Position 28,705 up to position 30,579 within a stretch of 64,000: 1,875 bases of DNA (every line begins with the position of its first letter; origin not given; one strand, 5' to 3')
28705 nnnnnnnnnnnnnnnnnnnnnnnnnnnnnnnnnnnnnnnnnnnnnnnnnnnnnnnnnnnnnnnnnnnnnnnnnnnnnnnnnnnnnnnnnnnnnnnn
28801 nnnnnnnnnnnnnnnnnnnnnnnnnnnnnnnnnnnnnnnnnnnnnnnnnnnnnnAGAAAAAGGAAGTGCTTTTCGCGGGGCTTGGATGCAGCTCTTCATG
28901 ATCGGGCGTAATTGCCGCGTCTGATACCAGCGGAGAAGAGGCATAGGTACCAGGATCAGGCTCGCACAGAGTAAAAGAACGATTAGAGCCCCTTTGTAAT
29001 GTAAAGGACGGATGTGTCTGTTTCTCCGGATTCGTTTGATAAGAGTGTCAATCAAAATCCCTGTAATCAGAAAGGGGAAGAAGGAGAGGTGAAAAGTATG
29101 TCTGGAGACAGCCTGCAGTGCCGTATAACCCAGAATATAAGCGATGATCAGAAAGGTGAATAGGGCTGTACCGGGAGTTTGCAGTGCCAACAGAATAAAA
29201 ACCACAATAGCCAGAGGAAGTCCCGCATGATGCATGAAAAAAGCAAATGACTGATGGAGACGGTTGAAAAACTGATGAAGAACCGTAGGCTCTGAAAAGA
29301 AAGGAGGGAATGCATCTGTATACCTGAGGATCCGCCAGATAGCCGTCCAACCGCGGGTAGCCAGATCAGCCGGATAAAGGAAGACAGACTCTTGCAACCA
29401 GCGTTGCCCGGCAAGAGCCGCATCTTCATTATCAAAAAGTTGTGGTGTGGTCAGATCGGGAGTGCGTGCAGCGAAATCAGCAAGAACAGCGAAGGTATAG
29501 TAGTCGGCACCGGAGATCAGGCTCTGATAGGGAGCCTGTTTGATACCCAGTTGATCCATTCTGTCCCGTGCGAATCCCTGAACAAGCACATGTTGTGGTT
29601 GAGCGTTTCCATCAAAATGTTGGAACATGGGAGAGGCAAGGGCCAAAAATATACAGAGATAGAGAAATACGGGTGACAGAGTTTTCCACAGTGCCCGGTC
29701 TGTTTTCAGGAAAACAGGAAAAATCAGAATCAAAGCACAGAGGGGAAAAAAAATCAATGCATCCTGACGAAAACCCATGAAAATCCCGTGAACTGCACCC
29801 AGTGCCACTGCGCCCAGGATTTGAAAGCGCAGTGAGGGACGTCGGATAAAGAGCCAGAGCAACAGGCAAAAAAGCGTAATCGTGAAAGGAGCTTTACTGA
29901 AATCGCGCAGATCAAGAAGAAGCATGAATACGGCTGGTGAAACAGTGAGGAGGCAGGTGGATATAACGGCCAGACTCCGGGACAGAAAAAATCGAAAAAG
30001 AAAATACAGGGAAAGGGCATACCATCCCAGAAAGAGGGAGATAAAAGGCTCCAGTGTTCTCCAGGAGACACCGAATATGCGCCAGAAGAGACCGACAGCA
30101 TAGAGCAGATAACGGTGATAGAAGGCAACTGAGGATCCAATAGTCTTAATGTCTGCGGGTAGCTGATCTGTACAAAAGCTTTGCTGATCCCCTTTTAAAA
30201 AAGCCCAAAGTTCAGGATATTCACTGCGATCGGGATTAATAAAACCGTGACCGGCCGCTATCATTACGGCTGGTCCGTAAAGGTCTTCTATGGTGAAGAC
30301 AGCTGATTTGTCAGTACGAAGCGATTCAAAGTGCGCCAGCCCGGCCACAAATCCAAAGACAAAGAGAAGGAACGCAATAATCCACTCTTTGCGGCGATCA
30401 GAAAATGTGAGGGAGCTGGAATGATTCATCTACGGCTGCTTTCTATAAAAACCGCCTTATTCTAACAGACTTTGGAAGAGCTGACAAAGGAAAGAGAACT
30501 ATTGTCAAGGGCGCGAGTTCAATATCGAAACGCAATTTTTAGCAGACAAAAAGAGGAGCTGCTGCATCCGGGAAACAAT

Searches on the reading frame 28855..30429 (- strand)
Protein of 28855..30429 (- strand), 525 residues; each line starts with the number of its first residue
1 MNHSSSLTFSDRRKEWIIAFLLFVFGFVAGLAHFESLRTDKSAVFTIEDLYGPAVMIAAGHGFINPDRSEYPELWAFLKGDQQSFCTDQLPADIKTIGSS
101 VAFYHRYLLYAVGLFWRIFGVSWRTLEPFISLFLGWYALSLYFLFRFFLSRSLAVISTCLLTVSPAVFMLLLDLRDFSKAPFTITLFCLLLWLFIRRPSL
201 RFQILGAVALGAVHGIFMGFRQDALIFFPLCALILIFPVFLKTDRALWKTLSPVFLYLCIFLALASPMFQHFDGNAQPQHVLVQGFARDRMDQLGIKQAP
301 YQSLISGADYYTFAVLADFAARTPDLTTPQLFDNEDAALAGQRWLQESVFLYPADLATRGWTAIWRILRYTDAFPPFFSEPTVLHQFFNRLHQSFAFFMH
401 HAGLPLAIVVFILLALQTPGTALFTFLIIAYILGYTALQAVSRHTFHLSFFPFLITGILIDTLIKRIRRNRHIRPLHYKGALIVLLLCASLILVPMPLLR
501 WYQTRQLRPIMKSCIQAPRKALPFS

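Call 48: search_protein_representatives(alignment_id=A3)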
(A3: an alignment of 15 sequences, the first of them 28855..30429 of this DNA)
Query: 15 sequences, 532 profile positions. Proteins with E-value up to 0.001 (for the whole library): 1641; up to 1e-10: 1374; up to 1e-30: 1004. The best 150 are listed.
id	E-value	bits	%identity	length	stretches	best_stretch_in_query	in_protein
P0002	1.2e-245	832.6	-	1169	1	1-530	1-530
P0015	4.7e-215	731.6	-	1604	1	6-531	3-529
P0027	1.6e-210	716.7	-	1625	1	7-531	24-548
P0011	6.1e-204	694.9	-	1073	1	1-531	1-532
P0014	1.6e-203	693.6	-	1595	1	6-531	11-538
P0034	3.5e-199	679.2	-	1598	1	5-531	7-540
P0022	4.2e-196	669.1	-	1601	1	10-531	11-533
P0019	8.2e-196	668.1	-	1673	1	14-531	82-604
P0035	1.0e-192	657.9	-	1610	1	9-531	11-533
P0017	9.1e-191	651.5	-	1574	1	30-530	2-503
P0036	2.0e-189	647.0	-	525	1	7-513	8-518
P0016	2.1e-189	647.0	-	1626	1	15-531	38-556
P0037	2.2e-188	643.6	-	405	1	1-405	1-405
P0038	3.3e-188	643.0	-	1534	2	1-531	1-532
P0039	7.8e-178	608.8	-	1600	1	12-531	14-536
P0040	1.2e-146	505.9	-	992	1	13-528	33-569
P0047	1.0e-132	459.9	-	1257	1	11-530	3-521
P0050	8.1e-125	433.8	-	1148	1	10-531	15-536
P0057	2.7e-111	389.2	-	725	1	6-531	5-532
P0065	2.2e-108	379.6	-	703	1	15-531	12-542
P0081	7.8e-103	361.3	-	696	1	17-531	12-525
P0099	5.2e-99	348.7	-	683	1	14-529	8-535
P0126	1.3e-95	337.4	-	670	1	48-531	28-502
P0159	3.5e-92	326.1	-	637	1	11-530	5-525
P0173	4.2e-91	322.6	-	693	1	9-531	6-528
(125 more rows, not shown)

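Call 49: search_protein_families(library=pfam, proteins=[P0040, P0050, P0057, P0065, P0081, P0099, P0126, P0159, P0173], max_evalue=0.01)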
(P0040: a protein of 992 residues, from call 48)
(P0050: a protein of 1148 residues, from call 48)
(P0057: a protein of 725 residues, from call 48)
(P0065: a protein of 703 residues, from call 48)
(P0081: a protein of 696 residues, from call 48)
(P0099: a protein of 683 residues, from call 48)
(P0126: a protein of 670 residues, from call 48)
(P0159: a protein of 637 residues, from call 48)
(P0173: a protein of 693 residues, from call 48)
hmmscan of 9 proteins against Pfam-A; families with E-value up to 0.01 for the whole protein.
P0040 (992 aa): 1 family
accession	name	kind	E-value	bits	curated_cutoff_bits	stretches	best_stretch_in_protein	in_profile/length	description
PF07719.23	TPR_2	-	0.0063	17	27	0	943-973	4-34/34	Tetratricopeptide repeat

P0050 (1148 aa): 12 families
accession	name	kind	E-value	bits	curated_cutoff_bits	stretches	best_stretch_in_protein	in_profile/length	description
PF07719.23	TPR_2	-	8.8e-16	57.1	27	1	951-981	3-33/34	Tetratricopeptide repeat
PF13428.12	TPR_14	-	2.2e-14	53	23.5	0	953-981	5-33/44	Tetratricopeptide repeat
PF00515.34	TPR_1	-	6.7e-13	48.3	27.8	1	956-981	8-33/34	Tetratricopeptide repeat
PF13414.12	TPR_11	-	4.7e-11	42.6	26.8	0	956-981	1-26/42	TPR repeat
PF14559.12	TPR_19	-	3e-09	37.5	25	1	926-981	2-57/68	Tetratricopeptide repeat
PF13432.12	TPR_16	-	3.7e-09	37.3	32.7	1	954-1016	2-62/65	Tetratricopeptide repeat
PF13176.12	TPR_7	-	9.6e-09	35.1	27.9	0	952-980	2-32/36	Tetratricopeptide repeat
PF13174.12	TPR_6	-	8.4e-08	32.8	26.3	0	956-980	7-31/33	Tetratricopeptide repeat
PF13181.12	TPR_8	-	1.6e-05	25.1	25.7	0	951-980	3-32/34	Tetratricopeptide repeat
PF23914.1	TPR_CcmH_CycH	-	2.5e-05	24.6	42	0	859-943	61-149/158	Cytochrome c-type biogenesis protein H TPR domain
PF13231.12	PMT_2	-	0.001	19.8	26.1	1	116-271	7-155/160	Dolichyl-phosphate-mannose-protein mannosyltransferase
PF13371.12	TPR_9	-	0.0061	17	35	0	923-981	3-61/73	Tetratricopeptide repeat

P0057 (725 aa): 0 families

P0065 (703 aa): 0 families

P0081 (696 aa): 0 families

P0099 (683 aa): 0 families

P0126 (670 aa): 2 families
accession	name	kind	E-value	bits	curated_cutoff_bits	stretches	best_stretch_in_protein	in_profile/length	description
PF13231.12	PMT_2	-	0.0038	17.9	26.1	1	91-247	8-160/160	Dolichyl-phosphate-mannose-protein mannosyltransferase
PF11992.13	TgpA_N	-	0.0041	16.6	30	1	357-479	77-184/333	TgpA N-terminal domain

P0159 (637 aa): 0 families

P0173 (693 aa): 0 families

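Call 51: list_cluster_members(proteins=[P0057, P0065, P0081, P0099, P0040, P0050, P0047, P0126, P0159, P0173])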
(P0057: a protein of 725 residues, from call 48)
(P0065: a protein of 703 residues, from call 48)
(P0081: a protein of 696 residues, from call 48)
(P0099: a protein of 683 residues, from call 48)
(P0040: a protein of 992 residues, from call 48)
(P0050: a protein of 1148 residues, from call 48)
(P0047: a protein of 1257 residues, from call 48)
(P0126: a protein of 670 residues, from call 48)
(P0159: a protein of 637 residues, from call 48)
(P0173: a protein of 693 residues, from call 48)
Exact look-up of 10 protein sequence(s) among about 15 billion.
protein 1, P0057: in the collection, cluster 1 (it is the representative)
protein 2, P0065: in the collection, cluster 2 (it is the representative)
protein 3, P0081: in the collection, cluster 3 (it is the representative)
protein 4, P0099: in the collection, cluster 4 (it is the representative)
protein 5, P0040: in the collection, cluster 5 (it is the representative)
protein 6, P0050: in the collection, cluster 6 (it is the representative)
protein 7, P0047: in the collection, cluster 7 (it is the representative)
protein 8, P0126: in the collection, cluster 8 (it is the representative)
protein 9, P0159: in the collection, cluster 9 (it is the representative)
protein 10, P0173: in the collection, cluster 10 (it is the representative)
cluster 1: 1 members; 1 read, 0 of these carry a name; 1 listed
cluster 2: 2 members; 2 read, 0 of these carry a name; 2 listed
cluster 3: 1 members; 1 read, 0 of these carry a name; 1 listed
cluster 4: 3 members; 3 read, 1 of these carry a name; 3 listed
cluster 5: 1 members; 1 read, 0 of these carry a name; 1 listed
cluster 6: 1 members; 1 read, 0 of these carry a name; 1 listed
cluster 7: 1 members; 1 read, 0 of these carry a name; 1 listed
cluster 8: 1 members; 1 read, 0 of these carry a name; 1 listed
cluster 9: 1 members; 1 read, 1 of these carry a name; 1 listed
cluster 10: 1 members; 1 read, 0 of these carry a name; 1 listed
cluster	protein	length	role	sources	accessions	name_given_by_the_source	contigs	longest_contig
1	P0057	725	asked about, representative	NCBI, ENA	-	-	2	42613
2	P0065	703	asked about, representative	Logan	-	-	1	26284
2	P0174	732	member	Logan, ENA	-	-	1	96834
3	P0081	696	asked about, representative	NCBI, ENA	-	-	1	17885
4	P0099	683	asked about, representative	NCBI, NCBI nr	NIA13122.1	MAG: hypothetical protein GWP08_03500 [Nitrospiraceae bacterium] | hypothetical protein [Nitrospiraceae bacterium]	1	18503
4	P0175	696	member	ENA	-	-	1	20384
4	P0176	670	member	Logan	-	-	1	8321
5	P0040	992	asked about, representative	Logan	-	-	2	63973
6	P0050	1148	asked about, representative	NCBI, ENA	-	-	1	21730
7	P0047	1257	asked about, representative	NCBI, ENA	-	-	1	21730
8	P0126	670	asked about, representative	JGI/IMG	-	-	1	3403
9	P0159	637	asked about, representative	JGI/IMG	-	hypothetical protein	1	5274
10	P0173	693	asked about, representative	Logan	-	-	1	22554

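Call 57: find_related_loci(query=A3, collection=genome_contigs, flank=10000)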
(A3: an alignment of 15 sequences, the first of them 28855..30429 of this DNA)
Query A3 (525 aa) in genome_contigs; peptide patterns used: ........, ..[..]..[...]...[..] (x = any residue, [..] = any of these).
126 stretches matched a pattern; 75 encode a relative of the query (tblastn E <= 1e-3); 72 distinct loci.
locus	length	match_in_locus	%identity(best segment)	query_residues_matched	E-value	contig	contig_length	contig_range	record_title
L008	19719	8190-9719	42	18-519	2e-118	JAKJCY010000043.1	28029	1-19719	MAG: Candidatus Hydrogenedentota bacterium isolate UR.bin34 NODE_43_length_28029_cov_14.754436, whole genome shotgun seq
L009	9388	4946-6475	42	18-519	3e-118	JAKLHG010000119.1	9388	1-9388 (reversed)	MAG: Candidatus Hydrogenedentota bacterium isolate RA.bin58 RA.bin58_119, whole genome shotgun sequence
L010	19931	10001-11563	46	6-518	3e-129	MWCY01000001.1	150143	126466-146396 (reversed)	MAG: Candidatus Hydrogenedentes bacterium ADurb.Bin170 BWY07_contig000001, whole genome shotgun sequence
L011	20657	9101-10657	41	12-520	7e-103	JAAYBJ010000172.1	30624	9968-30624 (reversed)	MAG: Candidatus Hydrogenedentota bacterium isolate AS06rmzACSIP_301 318326_AS06, whole genome shotgun sequence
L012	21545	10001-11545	37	17-523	6e-91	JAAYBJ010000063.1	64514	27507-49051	MAG: Candidatus Hydrogenedentota bacterium isolate AS06rmzACSIP_301 111370_AS06, whole genome shotgun sequence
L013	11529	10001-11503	38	15-504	2e-88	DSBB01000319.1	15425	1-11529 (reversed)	MAG TPA_asm: Candidatus Hydrogenedentota bacterium isolate SpSt-1162 Ga0129302_1001871, whole genome shotgun sequence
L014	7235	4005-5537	37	18-520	5e-87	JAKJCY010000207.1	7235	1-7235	MAG: Candidatus Hydrogenedentota bacterium isolate UR.bin34 NODE_207_length_7235_cov_11.345068, whole genome shotgun seq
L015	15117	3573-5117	34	15-523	1e-66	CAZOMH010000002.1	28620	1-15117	MAG TPA_asm: uncultured Nitrospirales bacterium isolate SRP089250_co1_98 genome assembly, contig: NODE_2485_length_28620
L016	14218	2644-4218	31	7-523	8e-66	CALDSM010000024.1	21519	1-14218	MAG TPA_asm: uncultured bacterium isolate SRR3330204_bin.145_CONCOCT_v1.1_MAG genome assembly, contig: ERZ724078.1768, w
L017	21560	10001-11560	33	13-523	1e-63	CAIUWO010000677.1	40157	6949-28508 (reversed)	MAG: Candidatus Hydrogenedentes bacterium isolate Loclat_bin-18389 genome assembly, contig: bin-18389:0677/1056, whole g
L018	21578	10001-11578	33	7-523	6e-70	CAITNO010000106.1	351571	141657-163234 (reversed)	MAG: Candidatus Hydrogenedentes bacterium isolate AlinenLipids_bin-3554 genome assembly, contig: bin-3554:106/159, whole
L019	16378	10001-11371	30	17-470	4e-55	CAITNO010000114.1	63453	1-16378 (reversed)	MAG: Candidatus Hydrogenedentes bacterium isolate AlinenLipids_bin-3554 genome assembly, contig: bin-3554:114/159, whole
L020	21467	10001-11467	32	39-523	2e-63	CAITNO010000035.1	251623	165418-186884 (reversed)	MAG: Candidatus Hydrogenedentes bacterium isolate AlinenLipids_bin-3554 genome assembly, contig: bin-3554:035/159, whole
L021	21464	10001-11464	29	53-517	7e-45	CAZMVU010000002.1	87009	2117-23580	MAG TPA_asm: uncultured Nitrospirales bacterium isolate SRP252850_co1_233 genome assembly, contig: NODE_241_length_87009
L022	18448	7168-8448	32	50-472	3e-46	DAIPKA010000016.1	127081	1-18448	MAG TPA_asm: Candidatus Hydrogenedentota bacterium isolate CTOTU18300 NODE_112_length_127081_cov_23.452797, whole genome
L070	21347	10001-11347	26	5-450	2e-19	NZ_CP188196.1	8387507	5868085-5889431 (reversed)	Bradyrhizobium genosp. A strain BDV5028 chromosome, complete genome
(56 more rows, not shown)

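Call 61: search_protein_families(library=pfam, proteins=[L070:9872-12055:+, L070:12281-13339:+, L070:13425-14582:+, L070:14642-15883:+, L070:8042-9382:-, L070:6094-7083:-, L070:4708-5970:-, L070:15997-17148:-, L070:17550-18908:-], max_evalue=0.001)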
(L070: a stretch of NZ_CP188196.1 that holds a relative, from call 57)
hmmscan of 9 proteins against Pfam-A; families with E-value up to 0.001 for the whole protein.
L070:9872-12055:+ (727 aa): 0 families

L070:12281-13339:+ (352 aa): 10 families
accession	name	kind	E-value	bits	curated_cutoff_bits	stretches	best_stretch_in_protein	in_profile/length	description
PF02719.21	Polysacc_synt_2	-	1.9e-103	346.1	20.2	1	15-290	1-291/293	Polysaccharide biosynthesis protein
PF01370.27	Epimerase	-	2.8e-25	89.6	20.9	1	16-230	2-237/240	NAD dependent epimerase/dehydratase family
PF08485.16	Polysacc_syn_2C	-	2.8e-21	75.4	25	1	293-340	1-48/48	Polysaccharide biosynthesis protein C-terminal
PF01073.25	3Beta_HSD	-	1.2e-17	64.3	22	1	16-138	1-122/280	3-beta hydroxysteroid dehydrogenase/isomerase family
PF16363.11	GDP_Man_Dehyd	-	2.8e-16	60.3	27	1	16-248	1-264/332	GDP-mannose 4,6 dehydratase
PF13460.12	NAD_binding_10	-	2.1e-11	44.5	27.2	1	19-157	1-125/184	NAD(P)H-binding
PF04321.23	RmlD_sub_bind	-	3.2e-08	33.4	27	1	15-134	3-103/287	RmlD substrate binding domain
PF07993.18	NAD_binding_4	-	2.4e-07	30.6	20.1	1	17-152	1-156/258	Male sterility protein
PF05368.20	NmrA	-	8.6e-07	29.3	27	1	12-215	2-194/298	NmrA-like family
PF08659.16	KR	-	0.00049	20.5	22.6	0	16-56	4-44/180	KR domain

L070:13425-14582:+ (385 aa): 1 family
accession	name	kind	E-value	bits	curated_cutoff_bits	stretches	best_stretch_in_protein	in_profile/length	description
PF02350.25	Epimerase_2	-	6.6e-93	311.8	30.6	1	37-369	8-346/347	UDP-N-acetylglucosamine 2-epimerase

L070:14642-15883:+ (413 aa): 5 families
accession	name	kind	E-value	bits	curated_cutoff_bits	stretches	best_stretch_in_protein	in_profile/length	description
PF13692.12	Glyco_trans_1_4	-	3.7e-16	60.1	27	1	221-364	2-140/142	Glycosyl transferases group 1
PF00534.26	Glycos_transf_1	-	2.5e-15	56.9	26.4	1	216-380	11-171/172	Glycosyl transferases group 1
PF13579.12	Glyco_trans_4_4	-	1.4e-14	55.2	29.7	1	18-198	8-158/158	Glycosyl transferase 4-like domain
PF13439.12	Glyco_transf_4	-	1.1e-09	39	28.5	1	19-198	10-165/170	Glycosyltransferase Family 4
PF13524.12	Glyco_trans_1_2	-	1.6e-06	28.5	25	1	243-393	7-140/144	Glycosyl transferase-like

L070:8042-9382:- (446 aa): 0 families

L070:6094-7083:- (329 aa): 1 family
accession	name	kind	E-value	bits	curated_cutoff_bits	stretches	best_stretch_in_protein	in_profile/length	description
PF02602.20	HEM4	-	3.5e-27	95.5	27.5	1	69-301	2-221/231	Uroporphyrinogen-III synthase HemD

L070:4708-5970:- (420 aa): 2 families
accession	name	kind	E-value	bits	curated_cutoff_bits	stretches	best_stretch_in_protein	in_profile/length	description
PF07690.21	MFS_1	-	4.1e-29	102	33.4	2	37-365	17-339/347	Major Facilitator Superfamily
PF05977.19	MFS_3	-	2.3e-14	53.2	27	1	8-393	2-376/524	Transmembrane secretion effector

L070:15997-17148:- (383 aa): 0 families

L070:17550-18908:- (452 aa): 0 families

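Call 73: predict_structure(alignment_id=A3)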
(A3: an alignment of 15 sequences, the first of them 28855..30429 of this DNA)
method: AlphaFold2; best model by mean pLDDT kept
length: 525 residues; sequences in the alignment: 15
mean_pLDDT: 79.5   pTM: 0.81
mean pLDDT of the five models: 79.5, 78.5, 78.4, 77.2, 75.6
residues with pLDDT >= 90: 184; 70-90: 229; 50-70: 60; < 50: 52
segments of 3 or more residues with pLDDT < 50: 1-7, 273-311, 440-443
pLDDT, mean of each block of 10 residues (from residue 1): 43 90 97 87 81 93 87 90 88 79 81 95 93 96 93 95 87 87 92 83 90 89 81 80 70 91 82 44 39 34 34 65 77 64 75 80 83 63 86 90 93 90 88 68 65 93 82 72 94 91 85 74 49
secondary structure, 60 per line:
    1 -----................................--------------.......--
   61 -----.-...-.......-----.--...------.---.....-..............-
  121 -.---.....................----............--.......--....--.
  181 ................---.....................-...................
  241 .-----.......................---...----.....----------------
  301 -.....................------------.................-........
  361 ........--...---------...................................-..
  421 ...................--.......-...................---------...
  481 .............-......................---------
elements in order: H6-37 H52-58 H72-78 H100-104 H106-119 H126-146 H151-162 H165-171 H174-177 H180-196 H200-220 H222-241 H247-269 H280-284 H302-322 H335-351 H353-368 H383-417 H419-439 H442-448 H450-468 H478-493 H495-516

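Call 75: fold_search(model_id=the predicted structure, library=pdb)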
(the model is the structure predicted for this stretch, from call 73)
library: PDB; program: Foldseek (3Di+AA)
matches with E <= 10: 144; with E <= 0.001: 1
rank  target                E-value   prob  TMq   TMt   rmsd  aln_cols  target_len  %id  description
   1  7e9s_A                9.1e-04  1.00  0.35  0.23  19.7       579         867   13  Archaeal oligosaccharyltransferase AglB from Archaeoglobus fulgidus in complex with an inhibitory peptide and a dolich (released 2021-09-08)
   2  5f15                  1.1e-03  1.00  0.31  0.31  16.3       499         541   14  Crystal Structure of ArnT from Cupriavidus metallidurans bound to Undecaprenyl phosphate (released 2016-02-17)
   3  6s7o_A                1.2e-03  1.00  0.39  0.32  19.4       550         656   12  Cryo-EM structure of human oligosaccharyltransferase complex OST-A (released 2019-12-18)
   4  6c26_A                1.4e-03  1.00  0.34  0.28  19.6       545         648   13  The Cryo-EM structure of a eukaryotic oligosaccharyl transferase complex (released 2018-01-31)
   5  3waj                  1.7e-03  1.00  0.38  0.26  19.7       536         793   14  Crystal structure of the Archaeoglobus fulgidus oligosaccharyltransferase (O29867_ARCFU) complex with Zn and sulfate (released 2013-10-30)
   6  7oci_F                4.0e-03  1.00  0.39  0.33  18.4       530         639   12  Cryo-EM structure of yeast Ost6p containing oligosaccharyltransferase complex (released 2022-02-16)
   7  9s6r_A                4.2e-03  1.00  0.33  0.43  13.7       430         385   13  Ternary cryo-EM structure of yeast ALG3 with Dol25-PP-GlcNAc2Man5, Dol25-P-Man, and Fab (released 2026-03-18)
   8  6ftg_5                5.8e-03  1.00  0.40  0.34  17.4       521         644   13  Subtomogram average of OST-containing ribosome-translocon complexes from canine rough microsomal membranes (released 2018-03-21)
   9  8pn9_A                5.8e-03  1.00  0.39  0.32  19.8       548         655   13  Structure of human oligosaccharyltransferase OST-A complex bound to NGI-1 (released 2024-05-08)
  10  6s7t_A                6.3e-03  1.00  0.39  0.31  17.4       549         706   14  Cryo-EM structure of human oligosaccharyltransferase complex OST-B (released 2019-12-18)
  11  5ezm                  8.0e-03  1.00  0.31  0.30  17.1       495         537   13  Crystal Structure of ArnT from Cupriavidus metallidurans in the apo state (released 2016-02-17)
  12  9n9j_I                8.3e-03  1.00  0.39  0.31  20.3       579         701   13  Structure of a GRP94 folding intermediate engaged with a CCDC134- and FKBP11-bound secretory translocon (released 2025-11-19)
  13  5ogl_A                1.8e-02  1.00  0.41  0.31  17.7       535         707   13  Structure of bacterial oligosaccharyltransferase PglB in complex with an acceptor peptide and an lipid-linked oligosac (released 2017-10-25)
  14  7zli_A                9.7e-02  0.93  0.35  0.29  19.3       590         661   15  Cryo-EM structure of C-mannosyltransferase CeDPY19, in complex with Dol25-P-Man and bound to CMT2-Fab and anti-Fab nan (released 2023-01-11)
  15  8if8_C                9.7e-02  0.87  0.29  0.26  19.8       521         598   12  Arabinosyltransferase AftA (released 2023-05-31)
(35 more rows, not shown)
